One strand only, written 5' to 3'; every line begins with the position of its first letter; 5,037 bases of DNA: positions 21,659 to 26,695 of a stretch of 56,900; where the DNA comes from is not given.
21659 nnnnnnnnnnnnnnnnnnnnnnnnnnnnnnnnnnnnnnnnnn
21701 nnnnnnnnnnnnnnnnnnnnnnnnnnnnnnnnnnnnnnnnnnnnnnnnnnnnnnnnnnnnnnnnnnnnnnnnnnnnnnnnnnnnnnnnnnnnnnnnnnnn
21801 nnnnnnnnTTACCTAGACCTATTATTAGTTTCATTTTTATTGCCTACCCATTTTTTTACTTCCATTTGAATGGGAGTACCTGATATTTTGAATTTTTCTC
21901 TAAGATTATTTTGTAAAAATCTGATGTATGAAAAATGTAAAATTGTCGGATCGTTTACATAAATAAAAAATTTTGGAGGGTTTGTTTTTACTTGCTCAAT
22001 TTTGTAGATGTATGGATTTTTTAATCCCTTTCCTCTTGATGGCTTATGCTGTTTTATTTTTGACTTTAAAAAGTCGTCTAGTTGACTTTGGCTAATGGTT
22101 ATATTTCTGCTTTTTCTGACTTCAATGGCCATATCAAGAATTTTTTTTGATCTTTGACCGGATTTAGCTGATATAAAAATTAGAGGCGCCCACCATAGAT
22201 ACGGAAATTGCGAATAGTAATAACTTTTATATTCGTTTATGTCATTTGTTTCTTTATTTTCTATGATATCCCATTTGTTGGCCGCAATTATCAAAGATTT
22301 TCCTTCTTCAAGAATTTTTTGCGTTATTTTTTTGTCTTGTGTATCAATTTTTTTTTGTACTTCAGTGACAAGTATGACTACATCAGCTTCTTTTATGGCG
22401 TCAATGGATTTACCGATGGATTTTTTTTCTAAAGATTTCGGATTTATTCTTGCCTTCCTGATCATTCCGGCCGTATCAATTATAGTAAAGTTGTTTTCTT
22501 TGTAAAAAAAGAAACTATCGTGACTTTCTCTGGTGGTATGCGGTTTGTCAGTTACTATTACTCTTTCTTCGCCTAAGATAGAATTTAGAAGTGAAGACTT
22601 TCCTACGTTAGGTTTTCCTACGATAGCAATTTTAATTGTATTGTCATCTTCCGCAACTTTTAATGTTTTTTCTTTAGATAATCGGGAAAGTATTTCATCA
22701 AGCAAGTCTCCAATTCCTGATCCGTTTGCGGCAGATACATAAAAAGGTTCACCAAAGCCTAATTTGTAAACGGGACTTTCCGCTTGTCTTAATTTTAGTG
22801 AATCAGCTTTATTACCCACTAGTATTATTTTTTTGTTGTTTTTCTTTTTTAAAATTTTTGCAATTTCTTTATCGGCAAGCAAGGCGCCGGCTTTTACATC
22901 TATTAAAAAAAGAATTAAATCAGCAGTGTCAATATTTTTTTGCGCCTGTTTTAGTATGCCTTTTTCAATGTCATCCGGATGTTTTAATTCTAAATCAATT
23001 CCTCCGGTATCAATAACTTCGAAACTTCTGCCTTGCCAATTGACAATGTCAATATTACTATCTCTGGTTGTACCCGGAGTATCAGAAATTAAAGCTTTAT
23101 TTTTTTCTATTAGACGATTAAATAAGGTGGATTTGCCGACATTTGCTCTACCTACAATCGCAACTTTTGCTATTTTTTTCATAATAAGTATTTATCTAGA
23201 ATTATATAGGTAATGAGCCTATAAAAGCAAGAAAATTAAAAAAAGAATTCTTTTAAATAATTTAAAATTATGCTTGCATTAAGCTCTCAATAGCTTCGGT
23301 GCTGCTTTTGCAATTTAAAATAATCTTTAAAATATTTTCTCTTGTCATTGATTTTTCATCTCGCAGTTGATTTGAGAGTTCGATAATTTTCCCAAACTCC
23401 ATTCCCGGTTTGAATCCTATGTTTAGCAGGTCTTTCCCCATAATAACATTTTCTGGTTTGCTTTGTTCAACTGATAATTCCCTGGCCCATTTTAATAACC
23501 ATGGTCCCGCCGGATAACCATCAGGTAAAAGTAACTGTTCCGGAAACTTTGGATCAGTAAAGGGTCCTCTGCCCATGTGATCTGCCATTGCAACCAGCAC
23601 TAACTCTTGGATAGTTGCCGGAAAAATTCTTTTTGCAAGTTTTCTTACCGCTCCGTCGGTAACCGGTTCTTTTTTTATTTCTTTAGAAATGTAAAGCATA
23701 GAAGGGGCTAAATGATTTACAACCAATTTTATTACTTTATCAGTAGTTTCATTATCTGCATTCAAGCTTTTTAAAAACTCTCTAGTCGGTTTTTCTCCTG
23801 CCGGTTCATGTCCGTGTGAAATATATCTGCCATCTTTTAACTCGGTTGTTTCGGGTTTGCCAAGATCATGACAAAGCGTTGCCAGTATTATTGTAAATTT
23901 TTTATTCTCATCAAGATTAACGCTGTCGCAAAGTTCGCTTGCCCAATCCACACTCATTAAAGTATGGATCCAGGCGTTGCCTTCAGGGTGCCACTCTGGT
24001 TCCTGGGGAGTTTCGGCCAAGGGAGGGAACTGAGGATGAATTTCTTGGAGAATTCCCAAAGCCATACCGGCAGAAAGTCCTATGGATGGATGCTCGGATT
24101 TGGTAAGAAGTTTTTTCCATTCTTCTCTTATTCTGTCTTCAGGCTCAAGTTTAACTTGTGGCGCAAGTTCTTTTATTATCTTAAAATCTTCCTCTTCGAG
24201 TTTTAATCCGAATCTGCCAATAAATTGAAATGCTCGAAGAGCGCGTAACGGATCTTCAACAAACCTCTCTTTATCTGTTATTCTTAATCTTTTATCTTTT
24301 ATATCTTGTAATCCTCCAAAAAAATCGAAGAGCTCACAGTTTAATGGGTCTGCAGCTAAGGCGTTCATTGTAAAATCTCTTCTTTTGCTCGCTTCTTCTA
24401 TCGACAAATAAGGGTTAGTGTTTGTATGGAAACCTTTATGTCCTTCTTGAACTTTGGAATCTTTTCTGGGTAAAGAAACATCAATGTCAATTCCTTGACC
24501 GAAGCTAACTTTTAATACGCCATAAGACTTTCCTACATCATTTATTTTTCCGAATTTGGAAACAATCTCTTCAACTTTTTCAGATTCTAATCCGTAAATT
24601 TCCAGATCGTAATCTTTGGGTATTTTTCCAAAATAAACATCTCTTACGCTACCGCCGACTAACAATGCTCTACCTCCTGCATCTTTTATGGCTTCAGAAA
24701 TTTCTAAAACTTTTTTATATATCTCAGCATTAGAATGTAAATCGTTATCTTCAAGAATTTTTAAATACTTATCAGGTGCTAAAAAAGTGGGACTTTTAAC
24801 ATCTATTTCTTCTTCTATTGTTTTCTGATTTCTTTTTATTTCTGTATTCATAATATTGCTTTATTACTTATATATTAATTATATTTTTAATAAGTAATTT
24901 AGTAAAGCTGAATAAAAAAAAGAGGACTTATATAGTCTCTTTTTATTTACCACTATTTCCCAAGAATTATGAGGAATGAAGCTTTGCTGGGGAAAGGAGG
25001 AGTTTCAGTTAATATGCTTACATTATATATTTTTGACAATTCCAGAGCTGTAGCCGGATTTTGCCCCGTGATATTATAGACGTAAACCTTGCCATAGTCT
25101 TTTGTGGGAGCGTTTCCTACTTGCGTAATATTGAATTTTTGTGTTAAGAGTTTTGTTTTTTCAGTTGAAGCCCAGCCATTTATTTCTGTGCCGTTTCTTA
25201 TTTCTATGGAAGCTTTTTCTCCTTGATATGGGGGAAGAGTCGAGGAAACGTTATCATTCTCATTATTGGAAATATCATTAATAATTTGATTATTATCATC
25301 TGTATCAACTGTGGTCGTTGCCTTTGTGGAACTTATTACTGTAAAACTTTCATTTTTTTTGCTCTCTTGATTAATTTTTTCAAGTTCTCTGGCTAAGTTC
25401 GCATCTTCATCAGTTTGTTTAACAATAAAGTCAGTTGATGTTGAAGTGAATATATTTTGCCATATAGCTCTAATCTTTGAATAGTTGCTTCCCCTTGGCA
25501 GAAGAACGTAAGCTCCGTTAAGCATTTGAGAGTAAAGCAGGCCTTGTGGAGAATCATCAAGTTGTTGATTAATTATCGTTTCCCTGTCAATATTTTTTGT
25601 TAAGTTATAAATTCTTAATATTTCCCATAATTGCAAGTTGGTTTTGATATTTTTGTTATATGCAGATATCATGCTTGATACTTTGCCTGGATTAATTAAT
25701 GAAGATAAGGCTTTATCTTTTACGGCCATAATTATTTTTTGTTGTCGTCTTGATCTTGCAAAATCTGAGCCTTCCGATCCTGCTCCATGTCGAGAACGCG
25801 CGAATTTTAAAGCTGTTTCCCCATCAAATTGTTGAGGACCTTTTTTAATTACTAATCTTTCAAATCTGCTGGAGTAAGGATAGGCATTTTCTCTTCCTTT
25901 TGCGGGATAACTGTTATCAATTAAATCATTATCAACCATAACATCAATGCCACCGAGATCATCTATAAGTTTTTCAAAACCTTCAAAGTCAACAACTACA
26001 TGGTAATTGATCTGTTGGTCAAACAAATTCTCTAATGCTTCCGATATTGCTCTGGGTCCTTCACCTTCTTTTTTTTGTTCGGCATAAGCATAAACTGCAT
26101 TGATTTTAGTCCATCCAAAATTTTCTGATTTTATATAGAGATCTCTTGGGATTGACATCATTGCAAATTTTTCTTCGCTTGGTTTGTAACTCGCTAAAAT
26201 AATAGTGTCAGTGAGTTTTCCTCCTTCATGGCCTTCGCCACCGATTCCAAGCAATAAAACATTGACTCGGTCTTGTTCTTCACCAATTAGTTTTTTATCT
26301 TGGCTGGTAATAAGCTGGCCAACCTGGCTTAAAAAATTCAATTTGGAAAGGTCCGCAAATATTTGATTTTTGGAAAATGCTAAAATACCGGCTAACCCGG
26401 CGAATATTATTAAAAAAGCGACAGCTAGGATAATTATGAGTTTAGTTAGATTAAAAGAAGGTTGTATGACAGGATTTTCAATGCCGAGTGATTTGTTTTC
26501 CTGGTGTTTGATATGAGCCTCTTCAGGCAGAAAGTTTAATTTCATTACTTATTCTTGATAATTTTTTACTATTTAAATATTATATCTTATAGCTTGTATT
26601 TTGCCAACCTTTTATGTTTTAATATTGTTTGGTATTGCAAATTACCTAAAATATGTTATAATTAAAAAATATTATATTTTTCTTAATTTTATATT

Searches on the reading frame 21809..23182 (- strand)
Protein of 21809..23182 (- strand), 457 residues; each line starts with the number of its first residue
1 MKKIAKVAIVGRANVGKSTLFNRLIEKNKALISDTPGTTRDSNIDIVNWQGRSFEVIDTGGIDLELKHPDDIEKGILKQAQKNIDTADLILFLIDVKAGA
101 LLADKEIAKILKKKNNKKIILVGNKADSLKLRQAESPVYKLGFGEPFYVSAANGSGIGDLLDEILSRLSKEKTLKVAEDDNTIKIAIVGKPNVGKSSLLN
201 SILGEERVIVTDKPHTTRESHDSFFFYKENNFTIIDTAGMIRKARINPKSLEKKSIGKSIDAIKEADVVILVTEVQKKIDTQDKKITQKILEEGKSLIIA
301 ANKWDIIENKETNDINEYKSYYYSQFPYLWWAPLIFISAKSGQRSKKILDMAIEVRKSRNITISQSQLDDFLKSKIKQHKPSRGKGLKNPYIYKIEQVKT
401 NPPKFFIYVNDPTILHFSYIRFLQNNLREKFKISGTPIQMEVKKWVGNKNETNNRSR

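Call 9: search_protein_families(library=pfam, proteins=[window:21809-23182:-], max_evalue=0.001)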
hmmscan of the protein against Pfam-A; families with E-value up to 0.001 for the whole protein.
window:21809-23182:- (457 aa): 19 families
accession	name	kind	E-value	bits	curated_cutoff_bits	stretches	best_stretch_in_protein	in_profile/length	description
PF01926.29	MMR_HSR1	-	8.2e-56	187.4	21.9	2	6-125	1-113/113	50S ribosome-binding GTPase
PF02421.24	FeoB_N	-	2.1e-23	83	27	2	184-313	2-124/156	Ferrous iron transport protein B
PF14714.11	KH_dom-like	-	4.8e-22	78.5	27.3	1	363-443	2-81/81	KH-domain-like of EngA bacterial GTPase enzymes, C-terminal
PF00009.33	GTP_EFTU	-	9.3e-20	71.4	26.5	2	182-355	3-185/188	Elongation factor Tu GTP binding domain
PF04548.22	AIG1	-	1.9e-18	67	27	2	184-291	2-108/212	AIG1 family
PF00350.29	Dynamin_N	-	6.1e-15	56.1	27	1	185-218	1-33/168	Dynamin family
PF00071.28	Ras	-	4e-10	39.9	21.6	1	6-133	1-121/162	Ras family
PF08477.19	Roc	-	1.6e-09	38.5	27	1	6-127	1-119/119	Ras of Complex, Roc, domain of DAPkinase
PF03193.22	RsgA_GTPase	-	5e-09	36.7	30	0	83-240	22-168/174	RsgA GTPase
PF00025.27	Arf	-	2.4e-07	30.8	22.3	1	2-131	12-130/174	ADP-ribosylation factor family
PF13479.12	AAA_24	-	5.3e-06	26.9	27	0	5-41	3-36/195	AAA domain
PF09439.16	SRPRB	-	2e-05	24.5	25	0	5-71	4-66/178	Signal recognition particle receptor beta subunit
PF00005.33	ABC_tran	-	2.3e-05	25.5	25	0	184-208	13-37/137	ABC transporter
PF05621.17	TniB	-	0.00013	21.9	22.4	0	162-203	17-56/189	Bacterial TniB protein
PF00910.28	RNA_helicase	-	0.00016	22.6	21.5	0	185-248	1-65/105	RNA helicase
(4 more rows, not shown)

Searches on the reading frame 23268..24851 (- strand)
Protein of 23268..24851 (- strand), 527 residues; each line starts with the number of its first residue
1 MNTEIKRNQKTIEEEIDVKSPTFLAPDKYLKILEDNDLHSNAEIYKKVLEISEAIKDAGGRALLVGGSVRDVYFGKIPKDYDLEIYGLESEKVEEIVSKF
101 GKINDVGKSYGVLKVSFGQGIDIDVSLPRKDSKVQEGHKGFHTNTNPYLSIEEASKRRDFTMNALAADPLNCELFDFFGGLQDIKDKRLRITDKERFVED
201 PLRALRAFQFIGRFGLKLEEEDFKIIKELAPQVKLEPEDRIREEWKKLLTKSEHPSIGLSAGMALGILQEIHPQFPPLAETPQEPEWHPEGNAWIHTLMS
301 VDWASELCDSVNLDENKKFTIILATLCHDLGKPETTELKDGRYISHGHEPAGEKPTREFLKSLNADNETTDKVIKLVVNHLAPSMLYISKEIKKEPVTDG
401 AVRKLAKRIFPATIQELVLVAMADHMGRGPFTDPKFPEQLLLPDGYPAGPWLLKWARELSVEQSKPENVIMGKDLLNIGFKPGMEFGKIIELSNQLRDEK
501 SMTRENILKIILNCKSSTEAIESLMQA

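Call 9: search_protein_families(library=pfam, proteins=[window:23268-24851:-], max_evalue=0.001)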
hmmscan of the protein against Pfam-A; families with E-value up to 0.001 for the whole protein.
window:23268-24851:- (527 aa): 3 families
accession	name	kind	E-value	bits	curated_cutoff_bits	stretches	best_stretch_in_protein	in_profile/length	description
PF01743.26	PolyA_pol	-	3.4e-20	73.1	23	1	63-190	2-126/126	Poly A polymerase head domain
PF01966.28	HD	-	7.9e-09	36.3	22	1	294-390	2-93/116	HD domain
PF12627.12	PolyA_pol_RNAbd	-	1.6e-07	31.4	22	1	215-275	1-60/64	Probable RNA and SrmB- binding site of polymerase A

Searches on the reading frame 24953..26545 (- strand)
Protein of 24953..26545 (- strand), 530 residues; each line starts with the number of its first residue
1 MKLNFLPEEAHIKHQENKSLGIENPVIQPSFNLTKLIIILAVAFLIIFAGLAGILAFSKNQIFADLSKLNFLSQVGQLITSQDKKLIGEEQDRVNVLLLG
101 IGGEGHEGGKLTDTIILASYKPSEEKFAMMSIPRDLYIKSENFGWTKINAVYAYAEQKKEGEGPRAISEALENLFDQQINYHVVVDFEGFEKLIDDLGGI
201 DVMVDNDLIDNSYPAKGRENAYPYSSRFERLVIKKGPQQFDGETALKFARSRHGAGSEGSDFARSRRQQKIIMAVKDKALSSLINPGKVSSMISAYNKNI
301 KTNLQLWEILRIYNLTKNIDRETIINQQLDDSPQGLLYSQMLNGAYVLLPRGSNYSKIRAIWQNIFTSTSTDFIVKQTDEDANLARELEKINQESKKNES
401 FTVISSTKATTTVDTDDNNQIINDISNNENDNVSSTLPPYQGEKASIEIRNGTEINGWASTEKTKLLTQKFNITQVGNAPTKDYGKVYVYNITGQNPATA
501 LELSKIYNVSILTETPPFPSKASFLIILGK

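Call 9: search_protein_families(library=pfam, proteins=[window:24953-26545:-], max_evalue=0.001)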
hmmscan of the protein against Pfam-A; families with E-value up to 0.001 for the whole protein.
window:24953-26545:- (530 aa): 2 families
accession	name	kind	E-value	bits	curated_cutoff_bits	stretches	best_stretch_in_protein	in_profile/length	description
PF03816.19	LytR_cpsA_psr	-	7.5e-38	130.5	24.6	1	112-279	2-148/150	LytR_cpsA_psr family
PF13399.11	LytR_C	-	2.7e-06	28.7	22.2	1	446-529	3-83/86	LytR cell envelope-related transcriptional attenuator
